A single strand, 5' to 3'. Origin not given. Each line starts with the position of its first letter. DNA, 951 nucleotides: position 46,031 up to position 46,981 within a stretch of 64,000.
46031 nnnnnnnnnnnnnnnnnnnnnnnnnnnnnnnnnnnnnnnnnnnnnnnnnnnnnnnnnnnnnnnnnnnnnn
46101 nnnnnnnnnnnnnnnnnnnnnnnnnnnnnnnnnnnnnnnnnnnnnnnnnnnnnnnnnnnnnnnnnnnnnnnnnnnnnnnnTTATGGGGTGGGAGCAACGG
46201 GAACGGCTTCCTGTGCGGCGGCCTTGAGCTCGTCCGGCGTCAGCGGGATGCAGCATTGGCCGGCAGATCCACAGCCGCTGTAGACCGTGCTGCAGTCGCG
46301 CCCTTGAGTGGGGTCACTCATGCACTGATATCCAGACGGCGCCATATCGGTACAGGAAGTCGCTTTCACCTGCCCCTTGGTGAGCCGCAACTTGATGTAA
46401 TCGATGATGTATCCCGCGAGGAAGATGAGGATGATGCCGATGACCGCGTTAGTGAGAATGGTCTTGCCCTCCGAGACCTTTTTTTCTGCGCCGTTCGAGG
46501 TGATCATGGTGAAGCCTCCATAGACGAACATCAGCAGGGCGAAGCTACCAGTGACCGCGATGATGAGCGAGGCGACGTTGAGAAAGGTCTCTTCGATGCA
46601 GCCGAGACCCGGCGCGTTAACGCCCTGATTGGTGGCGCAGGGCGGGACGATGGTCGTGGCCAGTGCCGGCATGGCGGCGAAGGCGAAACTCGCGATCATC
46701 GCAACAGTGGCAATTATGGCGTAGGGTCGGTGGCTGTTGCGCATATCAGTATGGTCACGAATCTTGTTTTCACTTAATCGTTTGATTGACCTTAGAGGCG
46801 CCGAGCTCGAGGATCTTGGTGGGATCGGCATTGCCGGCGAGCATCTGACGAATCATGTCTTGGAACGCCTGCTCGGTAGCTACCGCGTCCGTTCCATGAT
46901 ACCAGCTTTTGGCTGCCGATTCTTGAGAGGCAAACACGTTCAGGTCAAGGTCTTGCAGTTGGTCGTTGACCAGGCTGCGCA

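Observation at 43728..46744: Tandem array of six TrbC/VirB2-like 'T4SS pilin' paralogs, including a 68-bp perfect repeat and Cys-rich decorated variants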

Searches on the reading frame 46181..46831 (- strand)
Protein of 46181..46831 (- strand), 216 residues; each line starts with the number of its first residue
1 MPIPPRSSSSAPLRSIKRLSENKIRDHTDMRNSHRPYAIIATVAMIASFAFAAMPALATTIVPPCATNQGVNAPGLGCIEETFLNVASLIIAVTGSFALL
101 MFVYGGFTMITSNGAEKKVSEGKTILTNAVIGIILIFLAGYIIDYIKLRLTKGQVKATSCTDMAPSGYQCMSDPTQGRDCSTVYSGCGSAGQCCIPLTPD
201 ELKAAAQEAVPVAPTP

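Call 3: search_protein_families(library=pfam, proteins=[window:46181-46831:-], max_evalue=1)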
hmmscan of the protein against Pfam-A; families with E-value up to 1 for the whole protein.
window:46181-46831:- (216 aa): 5 families
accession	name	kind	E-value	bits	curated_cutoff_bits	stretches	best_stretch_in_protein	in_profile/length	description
PF18895.5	T4SS_pilin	-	1.5e-08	35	26.6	1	79-146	5-71/71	Type IV secretion system pilin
PF19727.4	DUF6219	-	0.044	14.1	27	0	93-123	35-65/69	Family of unknown function (DUF6219)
PF11750.13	DUF3307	-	0.12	12.8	23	1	127-153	57-83/127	Protein of unknown function (DUF3307)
PF04956.18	TrbC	-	0.26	12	27.9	0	42-146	14-98/98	TrbC/VIRB2 pilin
PF05987.18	DUF898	-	0.33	10.5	28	1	87-160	184-259/336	Bacterial protein of unknown function (DUF898)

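Call 9: search_protein_families(library=ncbifam, proteins=[window:46181-46831:-], max_evalue=0.01)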
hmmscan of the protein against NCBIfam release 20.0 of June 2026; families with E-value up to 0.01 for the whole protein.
window:46181-46831:- (216 aa): 0 families

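Call 43: find_homologous_proteins(query=window:46181-46744:-, max_evalue=0.001)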
Query window:46181-46744:- (187 aa): 25 proteins with E <= 0.001 among 191 candidates.
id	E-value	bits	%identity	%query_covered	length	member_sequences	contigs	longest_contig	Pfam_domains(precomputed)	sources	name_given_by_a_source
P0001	2.8e-117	407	100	100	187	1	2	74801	PF18895.6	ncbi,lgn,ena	-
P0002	6.3e-56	207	58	97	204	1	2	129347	PF18895.6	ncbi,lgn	-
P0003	6.8e-54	200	59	81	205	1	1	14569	PF18895.6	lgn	-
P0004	1.5e-50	189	54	97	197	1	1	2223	PF18895.6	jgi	jgi:hypothetical protein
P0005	1.5e-40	157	51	86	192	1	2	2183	PF18895.6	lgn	-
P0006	9.0e-39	151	58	75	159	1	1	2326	PF18895.6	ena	-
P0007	7.5e-36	141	41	97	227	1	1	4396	PF18895.6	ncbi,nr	ncbi:MAG TPA: pilin [Patescibacteria group bacterium]|nr:pilin [Patescibacteria group bacterium]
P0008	1.1e-35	141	46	93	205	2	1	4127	PF18895.6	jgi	-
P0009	1.2e-34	138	43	97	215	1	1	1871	PF18895.6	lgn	-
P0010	2.9e-34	136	45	88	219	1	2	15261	PF18895.6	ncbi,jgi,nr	ncbi:MAG TPA: pilin [Candidatus Eisenbacteria bacterium]|jgi:hypothetical protein|nr:pilin [Candidat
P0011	8.5e-32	128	40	96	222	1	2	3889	PF18895.6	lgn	-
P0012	8.7e-32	128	44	86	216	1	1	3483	PF18895.6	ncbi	-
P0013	2.2e-31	127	47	87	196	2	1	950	PF18895.6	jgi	jgi:hypothetical protein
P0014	3.1e-31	126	45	91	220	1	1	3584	PF18895.6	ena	-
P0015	2.8e-30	123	63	52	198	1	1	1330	PF18895.6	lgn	-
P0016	7.7e-30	122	41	88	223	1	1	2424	PF18895.6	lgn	-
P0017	1.2e-29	121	46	81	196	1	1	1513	PF18895.6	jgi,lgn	jgi:hypothetical protein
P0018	3.5e-29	120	45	77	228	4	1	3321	PF18895.6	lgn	-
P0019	3.7e-29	120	50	70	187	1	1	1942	PF18895.6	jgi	jgi:hypothetical protein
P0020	2.4e-28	117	38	88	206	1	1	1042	PF18895.6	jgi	jgi:hypothetical protein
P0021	1.8e-26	111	48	77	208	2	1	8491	PF18895.6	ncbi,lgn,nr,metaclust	ncbi:hypothetical protein AMJ57_05350 [Parcubacteria bacterium SG8_24]|nr:MAG: hypothetical protein 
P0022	1.2e-12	66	46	47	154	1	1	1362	PF18895.6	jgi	jgi:hypothetical protein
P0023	1.3e-9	56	46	45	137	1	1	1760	PF18895.6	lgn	-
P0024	3.6e-7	48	53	33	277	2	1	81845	PF18895.6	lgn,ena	-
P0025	6.5e-6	44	55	37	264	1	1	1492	PF18895.6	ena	-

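Call 44: find_encoding_contigs(protein=P0001, flank=10000, max_places=4)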
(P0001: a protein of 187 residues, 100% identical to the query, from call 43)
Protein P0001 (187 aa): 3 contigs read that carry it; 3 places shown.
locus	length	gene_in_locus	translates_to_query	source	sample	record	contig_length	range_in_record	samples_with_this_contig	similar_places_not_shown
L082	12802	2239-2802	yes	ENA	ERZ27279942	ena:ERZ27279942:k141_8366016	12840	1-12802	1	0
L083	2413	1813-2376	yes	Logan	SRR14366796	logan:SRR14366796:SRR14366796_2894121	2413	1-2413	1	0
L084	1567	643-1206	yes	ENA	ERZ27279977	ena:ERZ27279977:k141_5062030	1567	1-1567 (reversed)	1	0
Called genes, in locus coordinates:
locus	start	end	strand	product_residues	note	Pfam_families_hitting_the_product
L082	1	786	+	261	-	?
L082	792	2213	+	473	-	PF01547:SBP_bac_1, PF13416:SBP_bac_8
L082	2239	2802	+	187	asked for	PF18895:T4SS_pilin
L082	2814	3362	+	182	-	PF18895:T4SS_pilin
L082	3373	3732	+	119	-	PF04956:TrbC (weak), PF18895:T4SS_pilin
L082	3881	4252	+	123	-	PF18895:T4SS_pilin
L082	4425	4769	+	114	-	PF18895:T4SS_pilin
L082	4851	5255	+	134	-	PF18895:T4SS_pilin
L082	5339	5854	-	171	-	-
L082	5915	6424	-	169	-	-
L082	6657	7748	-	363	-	-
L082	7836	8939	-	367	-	-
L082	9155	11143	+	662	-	PF09852:DUF2079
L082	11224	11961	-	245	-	PF00535:Glycos_transf_2, PF13641:Glyco_tranf_2_3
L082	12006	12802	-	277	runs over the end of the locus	?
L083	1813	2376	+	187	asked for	PF18895:T4SS_pilin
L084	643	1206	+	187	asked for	PF18895:T4SS_pilin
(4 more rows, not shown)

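Call 52: predict_structure(alignment_id=A4)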
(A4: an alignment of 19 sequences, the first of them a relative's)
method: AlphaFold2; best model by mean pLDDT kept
length: 187 residues; sequences in the alignment: 19
mean_pLDDT: 80.2   pTM: 0.50
mean pLDDT of the five models: 80.2, 76.6, 74.0, 73.2, 72.1
residues with pLDDT >= 90: 17; 70-90: 147; 50-70: 22; < 50: 1
segments of 3 or more residues with pLDDT < 50: none
pLDDT, mean of each block of 10 residues (from residue 1): 68 78 61 72 76 83 86 84 87 87 88 84 66 84 89 81 90 83 75
secondary structure, 60 per line:
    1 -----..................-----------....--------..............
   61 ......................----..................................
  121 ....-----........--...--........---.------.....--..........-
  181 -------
elements in order: H6-23 H35-38 H47-82 H87-124 H131-137 E140-142 E148-152 E163-167 H170-179

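Call 56: fold_search(model_id=the predicted structure, library=pdb)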
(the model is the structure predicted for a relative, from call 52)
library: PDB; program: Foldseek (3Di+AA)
matches with E <= 10: 93; with E <= 0.001: 0
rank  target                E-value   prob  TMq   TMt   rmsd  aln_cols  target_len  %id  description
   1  6n63                  9.1e-01  0.54  0.24  0.29   7.2        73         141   12  Crystal structure of an Iron binding protein (released 2019-07-17)
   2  8dfu_0                2.3e+00  0.60  0.31  0.62   5.0        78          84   13  Cryo-EM structure of conjugation pili from Aeropyrum pernix (released 2023-03-22)
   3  8ceo_i                2.3e+00  0.06  0.14  0.15  15.2       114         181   17  Yeast RNA polymerase II transcription pre-initiation complex with core Mediator and the +1 nucleosome (released 2023-03-08)
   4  9r2i_A                2.9e+00  0.21  0.25  0.20   7.1        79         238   13  Cryo-EM structure of the complex CDK16:CCNY:14-3-3 (released 2026-03-25)
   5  8j2f_A                2.9e+00  0.08  0.19  0.11   9.3       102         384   11  Human neutral shpingomyelinase (released 2023-12-06)
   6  3epv_C                3.3e+00  0.60  0.30  0.50   5.4        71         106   11  X-ray Structure of the Metal-sensor CnrX in both the Apo- and Copper-bound Forms (released 2008-11-25)
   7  3t98_B                3.5e+00  0.28  0.31  0.56   3.6        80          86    6  Molecular Architecture of the Transport Channel of the Nuclear Pore Complex: Nup54/Nup58 (released 2011-11-02)
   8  4qgp_A                3.7e+00  0.14  0.22  0.34  10.8        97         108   12  Crystal structure of a pyrophosphatase (AF1178) from Archaeoglobus fulgidus DSM 4304 at 1.80 A resolution (released 2014-07-02)
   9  6s1k_E                4.0e+00  0.44  0.33  0.57   4.1        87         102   11  E. coli Core Signaling Unit, carrying QQQQ receptor mutation (released 2020-01-22)
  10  9rxe_MODEL_1_A        4.0e+00  0.20  0.25  0.40   4.9        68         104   20  Solution structure of the HR1c domain of human PKN1 (released 2025-12-31)
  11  4qgp_B                4.0e+00  0.12  0.21  0.33  10.9        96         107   14  Crystal structure of a pyrophosphatase (AF1178) from Archaeoglobus fulgidus DSM 4304 at 1.80 A resolution (released 2014-07-02)
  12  2c74_B                4.0e+00  0.09  0.20  0.17   9.0        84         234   12  14-3-3 Protein Eta (Human) Complexed to Peptide (released 2005-12-02)
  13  3zg1_A                4.2e+00  0.60  0.29  0.48   2.6        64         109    9  NI-BOUND FORM OF M123A MUTANT OF CUPRIAVIDUS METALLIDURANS CH34 CNRXS (released 2013-10-23)
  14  2y3d_A                4.2e+00  0.44  0.29  0.47   3.7        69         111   10  Zn-bound form of Cupriavidus metallidurans CH34 CnrXs (released 2011-03-30)
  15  1urf_MODEL_1_A        4.2e+00  0.16  0.28  0.50   4.3        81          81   11  HR1b domain from PRK1 (released 2003-11-06)
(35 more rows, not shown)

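Call 79: search_protein_families(library=phrogs, proteins=[window:46181-46744:-], max_evalue=0.01)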
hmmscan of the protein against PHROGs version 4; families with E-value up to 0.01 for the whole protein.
window:46181-46744:- (187 aa): 0 families
